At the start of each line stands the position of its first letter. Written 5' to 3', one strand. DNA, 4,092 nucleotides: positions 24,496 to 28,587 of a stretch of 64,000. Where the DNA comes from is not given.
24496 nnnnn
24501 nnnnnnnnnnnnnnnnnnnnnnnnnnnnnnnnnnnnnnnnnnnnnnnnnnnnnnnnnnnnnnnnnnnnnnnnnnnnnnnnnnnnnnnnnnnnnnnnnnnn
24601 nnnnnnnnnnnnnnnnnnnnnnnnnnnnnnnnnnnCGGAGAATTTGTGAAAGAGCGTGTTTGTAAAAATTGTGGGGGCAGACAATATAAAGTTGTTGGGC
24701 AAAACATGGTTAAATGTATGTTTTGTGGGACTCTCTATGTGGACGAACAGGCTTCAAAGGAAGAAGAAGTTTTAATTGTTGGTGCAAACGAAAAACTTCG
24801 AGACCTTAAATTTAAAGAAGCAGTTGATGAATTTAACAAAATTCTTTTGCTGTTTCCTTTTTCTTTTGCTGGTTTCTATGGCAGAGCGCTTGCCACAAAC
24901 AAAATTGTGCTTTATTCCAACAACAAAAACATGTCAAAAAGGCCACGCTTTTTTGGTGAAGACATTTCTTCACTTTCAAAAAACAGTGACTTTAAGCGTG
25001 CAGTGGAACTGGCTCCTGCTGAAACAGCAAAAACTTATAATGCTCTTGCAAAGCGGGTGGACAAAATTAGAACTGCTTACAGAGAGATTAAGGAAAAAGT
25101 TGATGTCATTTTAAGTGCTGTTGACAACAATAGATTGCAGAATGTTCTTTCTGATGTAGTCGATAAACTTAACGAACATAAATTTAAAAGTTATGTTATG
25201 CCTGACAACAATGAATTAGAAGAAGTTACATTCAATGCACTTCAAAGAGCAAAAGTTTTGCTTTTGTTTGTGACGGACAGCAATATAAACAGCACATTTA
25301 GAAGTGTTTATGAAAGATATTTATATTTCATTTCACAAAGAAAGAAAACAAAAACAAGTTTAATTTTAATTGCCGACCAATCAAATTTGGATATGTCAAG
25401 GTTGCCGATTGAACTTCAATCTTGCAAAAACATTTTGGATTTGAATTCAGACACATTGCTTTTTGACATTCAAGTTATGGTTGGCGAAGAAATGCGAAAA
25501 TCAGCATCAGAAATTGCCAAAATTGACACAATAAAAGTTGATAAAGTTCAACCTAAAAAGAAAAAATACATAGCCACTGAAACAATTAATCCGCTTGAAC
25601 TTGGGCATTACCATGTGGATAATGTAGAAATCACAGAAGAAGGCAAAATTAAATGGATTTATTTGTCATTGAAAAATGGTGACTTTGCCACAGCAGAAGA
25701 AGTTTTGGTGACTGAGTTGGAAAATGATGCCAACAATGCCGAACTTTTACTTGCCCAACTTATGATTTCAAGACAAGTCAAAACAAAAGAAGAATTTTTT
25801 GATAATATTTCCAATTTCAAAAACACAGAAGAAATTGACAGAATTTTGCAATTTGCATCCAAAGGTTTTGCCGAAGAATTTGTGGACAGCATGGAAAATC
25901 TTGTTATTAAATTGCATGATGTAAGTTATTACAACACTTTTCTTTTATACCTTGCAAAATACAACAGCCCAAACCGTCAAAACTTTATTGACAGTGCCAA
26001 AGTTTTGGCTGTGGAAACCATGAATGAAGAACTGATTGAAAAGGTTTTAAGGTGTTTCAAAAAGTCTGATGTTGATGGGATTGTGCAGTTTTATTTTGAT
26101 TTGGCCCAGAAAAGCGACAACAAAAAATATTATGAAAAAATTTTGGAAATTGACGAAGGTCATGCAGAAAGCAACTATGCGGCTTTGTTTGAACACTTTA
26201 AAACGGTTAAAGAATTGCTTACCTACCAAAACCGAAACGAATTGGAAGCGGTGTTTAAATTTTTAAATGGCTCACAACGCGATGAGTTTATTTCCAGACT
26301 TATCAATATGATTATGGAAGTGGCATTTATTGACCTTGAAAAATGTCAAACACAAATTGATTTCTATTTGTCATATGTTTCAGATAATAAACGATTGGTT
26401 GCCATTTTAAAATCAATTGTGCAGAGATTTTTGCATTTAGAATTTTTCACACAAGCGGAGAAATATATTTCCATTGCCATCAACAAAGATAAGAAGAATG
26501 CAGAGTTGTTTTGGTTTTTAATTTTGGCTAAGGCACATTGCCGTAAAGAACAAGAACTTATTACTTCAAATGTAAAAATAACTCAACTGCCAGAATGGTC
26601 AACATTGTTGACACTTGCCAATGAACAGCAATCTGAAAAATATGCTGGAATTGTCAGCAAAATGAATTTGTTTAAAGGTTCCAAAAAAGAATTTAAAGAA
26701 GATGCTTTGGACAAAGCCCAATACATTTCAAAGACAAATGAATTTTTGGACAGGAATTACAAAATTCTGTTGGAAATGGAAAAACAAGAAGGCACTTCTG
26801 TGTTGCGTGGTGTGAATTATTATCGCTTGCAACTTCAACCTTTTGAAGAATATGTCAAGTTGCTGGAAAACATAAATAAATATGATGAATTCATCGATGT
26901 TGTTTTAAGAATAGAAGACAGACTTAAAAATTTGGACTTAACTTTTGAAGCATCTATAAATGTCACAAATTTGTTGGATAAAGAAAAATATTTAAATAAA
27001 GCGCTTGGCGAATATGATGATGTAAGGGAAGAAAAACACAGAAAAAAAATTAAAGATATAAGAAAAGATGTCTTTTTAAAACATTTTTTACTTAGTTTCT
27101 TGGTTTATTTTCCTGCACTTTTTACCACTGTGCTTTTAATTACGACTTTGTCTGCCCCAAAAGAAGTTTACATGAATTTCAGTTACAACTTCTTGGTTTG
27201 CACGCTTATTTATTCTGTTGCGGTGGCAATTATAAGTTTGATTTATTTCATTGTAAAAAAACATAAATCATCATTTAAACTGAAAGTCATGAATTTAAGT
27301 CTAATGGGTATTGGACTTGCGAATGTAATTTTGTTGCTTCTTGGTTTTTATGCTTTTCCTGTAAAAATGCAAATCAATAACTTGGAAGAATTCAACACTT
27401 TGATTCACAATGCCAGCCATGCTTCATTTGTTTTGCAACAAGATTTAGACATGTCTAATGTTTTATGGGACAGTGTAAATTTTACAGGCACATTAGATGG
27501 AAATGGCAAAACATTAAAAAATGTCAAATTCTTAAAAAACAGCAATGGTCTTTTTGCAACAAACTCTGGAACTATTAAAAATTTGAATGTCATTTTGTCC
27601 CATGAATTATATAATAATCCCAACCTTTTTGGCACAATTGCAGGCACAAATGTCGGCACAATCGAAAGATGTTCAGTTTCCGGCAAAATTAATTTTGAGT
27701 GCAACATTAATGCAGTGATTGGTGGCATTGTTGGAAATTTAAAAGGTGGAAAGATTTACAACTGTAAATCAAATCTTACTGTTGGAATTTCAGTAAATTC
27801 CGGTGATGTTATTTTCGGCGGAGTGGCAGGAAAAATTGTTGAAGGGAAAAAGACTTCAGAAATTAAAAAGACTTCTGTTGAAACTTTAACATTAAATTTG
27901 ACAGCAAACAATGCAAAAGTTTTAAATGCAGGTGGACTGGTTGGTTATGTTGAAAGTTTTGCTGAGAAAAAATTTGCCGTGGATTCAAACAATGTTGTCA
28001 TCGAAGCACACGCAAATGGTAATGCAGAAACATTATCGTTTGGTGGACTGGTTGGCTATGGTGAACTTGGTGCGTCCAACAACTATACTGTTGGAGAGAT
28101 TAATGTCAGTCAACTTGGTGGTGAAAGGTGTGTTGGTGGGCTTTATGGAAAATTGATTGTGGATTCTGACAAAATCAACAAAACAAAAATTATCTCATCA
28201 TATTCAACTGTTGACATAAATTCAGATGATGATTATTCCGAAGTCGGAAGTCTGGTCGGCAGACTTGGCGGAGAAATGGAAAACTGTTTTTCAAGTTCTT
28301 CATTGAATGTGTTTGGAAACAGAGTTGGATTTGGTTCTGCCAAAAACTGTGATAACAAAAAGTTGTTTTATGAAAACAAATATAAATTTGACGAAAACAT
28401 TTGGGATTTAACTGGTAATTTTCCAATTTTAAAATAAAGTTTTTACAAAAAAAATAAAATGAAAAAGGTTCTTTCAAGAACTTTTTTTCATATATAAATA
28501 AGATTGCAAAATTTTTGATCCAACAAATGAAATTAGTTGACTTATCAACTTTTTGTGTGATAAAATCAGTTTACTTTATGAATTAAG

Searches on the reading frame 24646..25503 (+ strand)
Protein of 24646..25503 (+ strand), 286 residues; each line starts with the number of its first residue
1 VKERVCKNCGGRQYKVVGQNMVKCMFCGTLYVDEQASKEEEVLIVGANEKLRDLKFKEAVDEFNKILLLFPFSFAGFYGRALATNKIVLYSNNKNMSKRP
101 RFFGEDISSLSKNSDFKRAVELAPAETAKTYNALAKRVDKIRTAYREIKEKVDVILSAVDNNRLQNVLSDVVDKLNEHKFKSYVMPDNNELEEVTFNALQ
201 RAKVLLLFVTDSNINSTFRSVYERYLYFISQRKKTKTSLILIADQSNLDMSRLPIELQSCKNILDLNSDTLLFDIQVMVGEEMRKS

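Call 36: search_protein_families(library=pfam, proteins=[window:24646-25503:+], max_evalue=10)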
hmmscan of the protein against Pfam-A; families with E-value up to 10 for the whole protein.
seq(286 aa): 5 families
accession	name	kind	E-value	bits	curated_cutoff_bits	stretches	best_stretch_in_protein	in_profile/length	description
PF09538.15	FYDLN_acid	-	0.15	13.2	23.9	1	4-42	10-47/105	Protein of unknown function (FYDLN_acid)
PF04392.18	ABC_sub_bind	-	0.15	11.7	25.9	1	120-178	153-210/293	ABC transporter substrate binding protein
PF03807.23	F420_oxidored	-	0.25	12.4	21.6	1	117-178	23-85/94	NADP oxidoreductase coenzyme F420-dependent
PF08271.17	Zn_Ribbon_TF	-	0.27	11.3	29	1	5-39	2-37/43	TFIIB zinc-binding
PF13248.11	Zn_ribbon_3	-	0.28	11.1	27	1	4-12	17-25/26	zinc-ribbon domain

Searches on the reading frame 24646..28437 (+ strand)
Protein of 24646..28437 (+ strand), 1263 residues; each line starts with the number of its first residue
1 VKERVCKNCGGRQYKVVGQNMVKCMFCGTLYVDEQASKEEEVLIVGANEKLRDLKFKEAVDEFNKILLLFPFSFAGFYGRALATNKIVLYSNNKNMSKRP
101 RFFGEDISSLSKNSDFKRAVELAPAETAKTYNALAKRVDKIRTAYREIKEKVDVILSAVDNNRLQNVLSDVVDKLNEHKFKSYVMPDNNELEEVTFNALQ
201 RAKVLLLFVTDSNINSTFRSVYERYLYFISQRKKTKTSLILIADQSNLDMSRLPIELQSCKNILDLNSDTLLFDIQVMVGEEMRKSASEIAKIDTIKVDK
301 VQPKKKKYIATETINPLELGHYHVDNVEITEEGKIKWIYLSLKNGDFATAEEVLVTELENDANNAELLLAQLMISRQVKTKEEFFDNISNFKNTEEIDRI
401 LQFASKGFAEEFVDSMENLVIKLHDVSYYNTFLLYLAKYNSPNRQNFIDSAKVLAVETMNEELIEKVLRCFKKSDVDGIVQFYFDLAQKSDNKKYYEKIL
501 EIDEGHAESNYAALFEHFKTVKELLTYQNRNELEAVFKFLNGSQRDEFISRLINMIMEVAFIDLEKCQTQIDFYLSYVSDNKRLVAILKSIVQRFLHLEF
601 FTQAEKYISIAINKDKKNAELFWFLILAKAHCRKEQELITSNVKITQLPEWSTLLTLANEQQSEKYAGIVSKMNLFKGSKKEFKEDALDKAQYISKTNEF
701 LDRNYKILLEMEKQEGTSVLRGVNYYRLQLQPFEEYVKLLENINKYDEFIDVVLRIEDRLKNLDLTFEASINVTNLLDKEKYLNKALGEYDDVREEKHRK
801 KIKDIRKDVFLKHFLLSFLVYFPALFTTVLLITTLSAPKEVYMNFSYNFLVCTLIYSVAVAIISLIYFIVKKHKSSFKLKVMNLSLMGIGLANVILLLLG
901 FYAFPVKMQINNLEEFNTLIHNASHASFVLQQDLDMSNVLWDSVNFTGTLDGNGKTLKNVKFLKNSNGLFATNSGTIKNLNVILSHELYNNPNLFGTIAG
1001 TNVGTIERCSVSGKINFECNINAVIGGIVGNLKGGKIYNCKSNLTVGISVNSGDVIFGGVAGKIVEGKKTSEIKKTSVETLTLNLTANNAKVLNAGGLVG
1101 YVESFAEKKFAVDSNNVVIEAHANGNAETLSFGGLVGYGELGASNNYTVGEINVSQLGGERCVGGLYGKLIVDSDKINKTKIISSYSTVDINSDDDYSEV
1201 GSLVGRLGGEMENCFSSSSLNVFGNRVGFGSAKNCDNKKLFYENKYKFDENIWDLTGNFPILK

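Call 3: search_protein_families(library=pfam, proteins=[window:24646-28437:+], max_evalue=1)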
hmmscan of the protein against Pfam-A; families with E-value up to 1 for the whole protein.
window:24646-28437:+ (1263 aa): 4 families
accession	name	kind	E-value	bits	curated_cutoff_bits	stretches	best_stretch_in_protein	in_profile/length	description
PF07581.17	Glug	-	7e-05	23.4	20.5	1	1198-1219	3-26/28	The GLUG motif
PF05005.20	Ocnus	-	0.002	18.6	23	0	1208-1242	67-101/108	Janus/Ocnus family (Ocnus)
PF10675.14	DUF2489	-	0.043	14.2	27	1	502-553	70-120/130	Protein of unknown function (DUF2489)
PF20969.2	MASE11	-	0.71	10.2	27.3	0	822-902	7-84/168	MASE11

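Call 4: search_protein_families(library=ncbifam, proteins=[window:24646-28437:+], max_evalue=1)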
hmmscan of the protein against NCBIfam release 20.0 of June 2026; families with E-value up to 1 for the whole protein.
window:24646-28437:+ (1263 aa): 1 family
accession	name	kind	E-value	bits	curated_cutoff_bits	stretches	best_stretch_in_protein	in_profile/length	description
TIGR03023.1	WcaJ_sugtrans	equivalog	0.01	15.1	410.75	1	120-222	162-262/453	undecaprenyl-phosphate glucose phosphotransferase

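Call 65: search_protein_families(library=padloc, proteins=[window:24646-28437:+], max_evalue=0.1)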
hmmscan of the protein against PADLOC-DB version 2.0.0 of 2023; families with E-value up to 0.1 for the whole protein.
window:24646-28437:+ (1263 aa): 0 families
